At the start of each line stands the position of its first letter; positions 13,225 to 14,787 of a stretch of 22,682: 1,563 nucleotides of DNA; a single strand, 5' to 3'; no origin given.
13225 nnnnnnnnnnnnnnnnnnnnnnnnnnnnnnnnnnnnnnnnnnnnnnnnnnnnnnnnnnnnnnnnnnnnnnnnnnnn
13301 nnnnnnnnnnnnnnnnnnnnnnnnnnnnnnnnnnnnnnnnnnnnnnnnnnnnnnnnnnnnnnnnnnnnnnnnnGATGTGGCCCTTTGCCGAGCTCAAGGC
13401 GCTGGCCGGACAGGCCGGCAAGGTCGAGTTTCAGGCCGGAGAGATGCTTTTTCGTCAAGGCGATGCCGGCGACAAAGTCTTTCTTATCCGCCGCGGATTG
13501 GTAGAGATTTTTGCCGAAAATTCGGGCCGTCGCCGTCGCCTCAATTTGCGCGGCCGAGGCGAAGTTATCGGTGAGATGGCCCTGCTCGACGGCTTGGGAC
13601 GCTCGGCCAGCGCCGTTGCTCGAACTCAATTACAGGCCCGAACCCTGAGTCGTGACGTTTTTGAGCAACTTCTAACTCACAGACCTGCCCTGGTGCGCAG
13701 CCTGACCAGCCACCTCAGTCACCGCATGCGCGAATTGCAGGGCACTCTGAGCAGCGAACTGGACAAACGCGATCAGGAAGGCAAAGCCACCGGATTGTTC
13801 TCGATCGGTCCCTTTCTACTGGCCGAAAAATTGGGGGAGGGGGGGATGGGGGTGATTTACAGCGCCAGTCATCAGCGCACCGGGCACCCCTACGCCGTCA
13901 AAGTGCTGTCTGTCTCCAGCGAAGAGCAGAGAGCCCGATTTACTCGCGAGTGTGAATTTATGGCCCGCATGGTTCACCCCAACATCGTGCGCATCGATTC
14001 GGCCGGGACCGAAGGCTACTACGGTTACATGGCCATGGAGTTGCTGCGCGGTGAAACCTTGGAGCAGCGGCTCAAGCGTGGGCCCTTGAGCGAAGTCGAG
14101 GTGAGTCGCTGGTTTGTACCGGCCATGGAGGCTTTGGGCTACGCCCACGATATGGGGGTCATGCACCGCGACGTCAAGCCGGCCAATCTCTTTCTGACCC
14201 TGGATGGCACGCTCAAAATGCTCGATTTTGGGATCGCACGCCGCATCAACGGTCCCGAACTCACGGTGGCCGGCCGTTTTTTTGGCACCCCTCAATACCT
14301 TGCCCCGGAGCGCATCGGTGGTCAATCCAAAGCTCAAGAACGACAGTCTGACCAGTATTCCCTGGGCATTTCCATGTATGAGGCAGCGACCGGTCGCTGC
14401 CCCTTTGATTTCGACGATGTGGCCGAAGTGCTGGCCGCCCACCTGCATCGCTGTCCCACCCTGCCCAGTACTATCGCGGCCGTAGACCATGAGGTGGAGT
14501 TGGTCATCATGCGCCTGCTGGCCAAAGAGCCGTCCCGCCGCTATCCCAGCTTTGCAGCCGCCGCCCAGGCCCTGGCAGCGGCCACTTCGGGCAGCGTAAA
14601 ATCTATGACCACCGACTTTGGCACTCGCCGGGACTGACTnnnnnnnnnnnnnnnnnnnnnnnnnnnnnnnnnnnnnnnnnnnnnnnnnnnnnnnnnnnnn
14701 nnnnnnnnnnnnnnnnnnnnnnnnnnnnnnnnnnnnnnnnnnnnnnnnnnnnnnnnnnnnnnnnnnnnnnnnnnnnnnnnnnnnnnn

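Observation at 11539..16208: Cluster of three FHA-domain proteins around a cNMP-gated Hanks kinase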

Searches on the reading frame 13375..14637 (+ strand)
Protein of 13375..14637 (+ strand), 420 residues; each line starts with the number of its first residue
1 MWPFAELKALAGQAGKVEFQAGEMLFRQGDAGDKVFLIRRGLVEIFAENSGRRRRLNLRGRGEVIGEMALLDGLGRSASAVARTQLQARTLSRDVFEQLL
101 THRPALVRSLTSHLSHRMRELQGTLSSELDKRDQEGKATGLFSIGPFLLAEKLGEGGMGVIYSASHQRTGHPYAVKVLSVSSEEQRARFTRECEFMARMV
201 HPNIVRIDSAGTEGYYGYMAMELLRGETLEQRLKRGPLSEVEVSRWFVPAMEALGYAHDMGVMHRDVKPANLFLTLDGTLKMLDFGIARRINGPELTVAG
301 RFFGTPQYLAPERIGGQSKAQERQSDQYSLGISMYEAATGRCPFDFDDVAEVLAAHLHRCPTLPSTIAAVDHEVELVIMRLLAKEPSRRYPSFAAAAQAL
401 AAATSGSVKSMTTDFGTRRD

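Call 3: search_protein_families(library=pfam, proteins=[window:13375-14637:+], max_evalue=1)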
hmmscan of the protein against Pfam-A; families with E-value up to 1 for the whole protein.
window:13375-14637:+ (420 aa): 6 families
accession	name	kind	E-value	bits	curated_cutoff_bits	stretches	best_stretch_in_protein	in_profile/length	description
PF00069.31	Pkinase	-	1.9e-51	175.4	31.7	1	150-391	4-253/263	Protein kinase domain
PF07714.23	PK_Tyr_Ser-Thr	-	1.7e-28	100.1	23.1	1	149-397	3-255/258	Protein tyrosine and serine/threonine kinase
PF00027.35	cNMP_binding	-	7.7e-21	74.3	27.5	1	17-101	2-87/89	Cyclic nucleotide-binding domain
PF03109.22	ABC1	-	1.7e-05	24.5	22.9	1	218-292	144-218/244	ABC1 atypical kinase-like domain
PF01636.29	APH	-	0.00072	19.8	23.2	1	172-255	22-105/239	Phosphotransferase enzyme family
PF14531.12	Kinase-like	-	0.0047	16.7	25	1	251-368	155-275/289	Kinase-like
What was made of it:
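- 13804..14601 (+): Kinase catalytic domain. GxGGxG 154-159, K176, E192, HRD 264-266, N271, DFG 284-286, T297 and APE 310-312 are all invariant. Pfam 1.9e-51 (call 3).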

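Call 4: search_protein_families(library=ncbifam, proteins=[window:13375-14637:+], max_evalue=1)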
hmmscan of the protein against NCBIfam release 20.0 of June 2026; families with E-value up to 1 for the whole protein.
window:13375-14637:+ (420 aa): 25 families
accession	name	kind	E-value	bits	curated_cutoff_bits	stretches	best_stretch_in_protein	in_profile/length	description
NF033483.0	PknB_PASTA_kin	equivalog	5.6e-68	230.3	450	1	149-409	11-274/563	Stk1 family PASTA domain-containing Ser/Thr kinase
NF052427.1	StpK7MSMEG_1200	equivalog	1.9e-45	155.5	900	1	144-412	6-277/601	serine/threonine protein kinase StpK7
NF047741.1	antiphage_MADS6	equivalog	2.2e-40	138.8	460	2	250-410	308-467/612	methylation-associated defense system protein kinase MAD6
TIGR03903.1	TOMM_kin_cyc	equivalog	5.1e-34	117.4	705.75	1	169-399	2-243/1267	TOMM system kinase/cyclase fusion protein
NF009651.0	PRK13184.1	equivalog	4.9e-27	94.3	839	1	147-409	4-296/932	serine/threonine-protein kinase PknD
NF053615.1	SerThrKinAfsKStmc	equivalog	1.8e-24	86.5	1300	1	144-363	12-232/809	protein serine/threonine kinase AfsK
NF038150.1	lanthi_synth_IV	equivalog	3.5e-20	72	650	1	183-405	233-458/851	class IV lanthionine synthetase LanL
NF033442.0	BREX_PglW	equivalog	1.5e-19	69.3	990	1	97-348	466-714/1391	BREX system serine/threonine kinase PglW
NF058543.1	ActPatMycb56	equivalog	9.5e-12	44.4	460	1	5-117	10-121/317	acetyltransferase Pat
NF008732.0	PRK11753.1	equivalog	1.6e-09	37.5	266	1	11-121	20-132/214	cAMP-activated global transcriptional regulator CRP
NF041163.2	encap_f2b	equivalog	3.8e-09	36.2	400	1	6-118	87-201/450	family 2B encapsulin nanocompartment shell protein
NF043056.1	T4SS_LegK1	equivalog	3.5e-08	32.5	550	1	167-331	103-277/516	Dot/Icm T4SS effector kinase LegK1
TIGR03896.1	cyc_nuc_ocin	subfamily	1.5e-07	31.1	161.05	1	16-120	163-272/317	bacteriocin-type transport-associated protein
NF038151.1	lanthi_synth_III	equivalog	1.5e-07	30.2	575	1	158-332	233-417/833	class III lanthionine synthetase LanKC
NF058632.1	SerThrKinPrkT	equivalog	0.00012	21.2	280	1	147-286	23-163/322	serine/threonine protein kinase PrkT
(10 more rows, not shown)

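Call 9: find_encoding_contigs(protein=window:13375-14637:+, flank=10000, max_places=6)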
Protein window:13375-14637:+ (420 aa): 1 contig read that carries it; 1 place shown.
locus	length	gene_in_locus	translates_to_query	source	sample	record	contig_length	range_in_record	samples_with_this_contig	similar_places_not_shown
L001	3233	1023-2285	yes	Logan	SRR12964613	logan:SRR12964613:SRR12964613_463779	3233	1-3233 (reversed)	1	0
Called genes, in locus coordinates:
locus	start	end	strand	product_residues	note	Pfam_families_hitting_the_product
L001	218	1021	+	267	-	PF16697:Yop-YscD_cpl, PF00498:FHA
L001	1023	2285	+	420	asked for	PF00027:cNMP_binding, PF03109:ABC1 (faint), PF00069:Pkinase, PF07714:PK_Tyr_Ser-Thr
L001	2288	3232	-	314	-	?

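Call 57: search_protein_families(library=padloc, proteins=[window:13375-14637:+], max_evalue=0.01)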
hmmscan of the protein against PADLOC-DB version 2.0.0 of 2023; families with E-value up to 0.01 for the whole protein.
window:13375-14637:+ (420 aa): 39 families (the best 25 are shown)
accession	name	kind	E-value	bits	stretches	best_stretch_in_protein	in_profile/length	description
PDLC04042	PD-T4-6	-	5e-73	244.3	1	144-409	8-278/292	-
PDLC04053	PD-T4-6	-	9.9e-71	236.7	1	143-408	7-276/311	-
PDLC04061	PD-T4-6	-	5.1e-66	222.2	1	137-406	8-286/510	-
PDLC04043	PD-T4-6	-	1.5e-64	216.8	1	143-413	13-287/452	-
PDLC04138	mad6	-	2.1e-62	210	1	143-406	49-316/659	mads_6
PDLC04039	PD-T4-6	-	4.4e-60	202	1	143-411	12-283/458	-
PDLC04041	PD-T4-6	-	2e-59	200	1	138-407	22-297/443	-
PDLC04047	PD-T4-6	-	4.2e-58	195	1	147-403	12-272/327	-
PDLC04054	PD-T4-6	-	1e-57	194.1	1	147-407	12-277/347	-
PDLC04060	PD-T4-6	-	1.2e-57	194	1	147-403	10-269/486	-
PDLC04057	PD-T4-6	-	5.1e-52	175.4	1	150-405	13-272/443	-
PDLC04048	PD-T4-6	-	8.6e-50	168.1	1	149-405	14-274/354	-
PDLC04040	PD-T4-6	-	1.3e-49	167.4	1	153-412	2-274/547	-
PDLC04052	PD-T4-6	-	5.9e-46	155.7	1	149-412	13-285/496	-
PDLC01088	C3a189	-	1.4e-44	150.8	1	153-402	5-260/840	kinase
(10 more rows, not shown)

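Call 58: search_protein_representatives(protein=window:13375-14637:+)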
Query: 420 residues. Proteins with E-value up to 0.001 (for the whole library): 1154342; up to 1e-10: 793751; up to 1e-30: 186954. The best 150 are listed.
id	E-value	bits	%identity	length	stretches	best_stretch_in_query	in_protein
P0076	6.9e-160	549.1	62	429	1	1-407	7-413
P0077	9.8e-128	443.2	31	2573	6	142-400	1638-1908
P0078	7.5e-125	433.7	36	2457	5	142-398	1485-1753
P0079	4.7e-118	411.3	32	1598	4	143-408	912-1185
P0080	2.0e-112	392.8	30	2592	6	142-390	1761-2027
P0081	8.5e-109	380.9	31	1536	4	136-400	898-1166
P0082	1.3e-106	373.6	35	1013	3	139-412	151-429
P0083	3.3e-104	365.7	34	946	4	150-399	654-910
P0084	4.6e-102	358.7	33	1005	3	137-404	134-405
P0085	7.6e-98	344.8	32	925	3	123-401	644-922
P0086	6.6e-97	341.7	39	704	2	144-404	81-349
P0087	2.3e-96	339.9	40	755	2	151-406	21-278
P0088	1.3e-94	334.2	33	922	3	144-401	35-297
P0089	4.1e-94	332.5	44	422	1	2-404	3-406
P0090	3.9e-93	329.3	32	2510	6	142-397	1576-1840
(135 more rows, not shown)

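Call 59: find_encoding_contigs(protein=P0089, flank=6000, max_places=2)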
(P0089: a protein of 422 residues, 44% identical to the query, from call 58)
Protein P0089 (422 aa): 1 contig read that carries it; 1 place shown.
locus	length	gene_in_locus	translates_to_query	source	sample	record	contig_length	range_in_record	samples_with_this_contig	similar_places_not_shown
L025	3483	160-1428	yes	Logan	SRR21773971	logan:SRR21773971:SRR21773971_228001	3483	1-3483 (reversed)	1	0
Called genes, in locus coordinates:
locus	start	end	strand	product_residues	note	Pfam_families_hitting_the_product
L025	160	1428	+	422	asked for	PF01636:APH (faint), PF00027:cNMP_binding, PF00069:Pkinase, PF07714:PK_Tyr_Ser-Thr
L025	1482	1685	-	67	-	-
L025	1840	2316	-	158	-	-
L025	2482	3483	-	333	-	?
